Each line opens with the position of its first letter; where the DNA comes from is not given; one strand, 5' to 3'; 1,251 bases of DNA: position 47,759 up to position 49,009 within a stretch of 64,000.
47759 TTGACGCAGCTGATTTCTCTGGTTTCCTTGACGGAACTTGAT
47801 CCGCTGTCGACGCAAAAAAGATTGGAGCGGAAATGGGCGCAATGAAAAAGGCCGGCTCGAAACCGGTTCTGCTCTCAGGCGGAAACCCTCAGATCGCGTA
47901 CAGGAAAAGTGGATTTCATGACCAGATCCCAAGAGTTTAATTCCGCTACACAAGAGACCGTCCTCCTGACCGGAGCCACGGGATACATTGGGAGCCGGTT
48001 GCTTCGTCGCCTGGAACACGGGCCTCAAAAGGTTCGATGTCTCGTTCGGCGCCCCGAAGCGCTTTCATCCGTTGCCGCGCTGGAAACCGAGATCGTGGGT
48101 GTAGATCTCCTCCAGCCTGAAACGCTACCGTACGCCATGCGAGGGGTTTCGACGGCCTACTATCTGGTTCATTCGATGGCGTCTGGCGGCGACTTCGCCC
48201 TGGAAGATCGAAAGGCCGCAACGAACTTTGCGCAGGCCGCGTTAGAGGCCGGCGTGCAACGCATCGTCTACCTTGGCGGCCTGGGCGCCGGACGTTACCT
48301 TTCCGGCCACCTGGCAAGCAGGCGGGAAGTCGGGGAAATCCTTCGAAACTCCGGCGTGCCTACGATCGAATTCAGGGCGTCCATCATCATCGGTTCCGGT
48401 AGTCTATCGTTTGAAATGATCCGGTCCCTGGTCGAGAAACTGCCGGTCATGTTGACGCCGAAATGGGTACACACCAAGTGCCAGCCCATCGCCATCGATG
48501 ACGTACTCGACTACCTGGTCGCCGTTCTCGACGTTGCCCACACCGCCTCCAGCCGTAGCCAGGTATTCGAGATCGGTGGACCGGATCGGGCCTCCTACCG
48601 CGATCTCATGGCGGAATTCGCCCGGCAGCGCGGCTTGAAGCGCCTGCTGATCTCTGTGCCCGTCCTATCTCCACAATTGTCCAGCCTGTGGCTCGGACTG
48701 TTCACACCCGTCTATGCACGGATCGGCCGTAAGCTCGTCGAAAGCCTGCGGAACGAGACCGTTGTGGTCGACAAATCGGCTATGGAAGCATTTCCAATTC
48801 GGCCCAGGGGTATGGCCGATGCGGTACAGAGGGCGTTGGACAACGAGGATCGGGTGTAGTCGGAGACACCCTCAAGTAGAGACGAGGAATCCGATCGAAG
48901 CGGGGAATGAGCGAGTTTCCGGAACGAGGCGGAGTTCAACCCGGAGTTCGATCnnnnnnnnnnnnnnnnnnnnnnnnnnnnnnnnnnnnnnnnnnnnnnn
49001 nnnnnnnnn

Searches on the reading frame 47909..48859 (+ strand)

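Call 20: search_protein_families(library=pfam, proteins=[window:47909-48859:+], max_evalue=0.00001)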
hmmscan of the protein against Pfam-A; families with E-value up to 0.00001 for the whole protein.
window:47909-48859:+ (316 aa): 3 families
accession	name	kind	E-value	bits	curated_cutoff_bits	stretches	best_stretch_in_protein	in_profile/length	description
PF13460.12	NAD_binding_10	-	5.6e-16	59.4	27.2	1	22-135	1-109/184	NAD(P)H-binding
PF05368.20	NmrA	-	1.2e-12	48.5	27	1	15-158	2-146/298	NmrA-like family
PF01370.27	Epimerase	-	1.4e-09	38.1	20.9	1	18-123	1-114/240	NAD dependent epimerase/dehydratase family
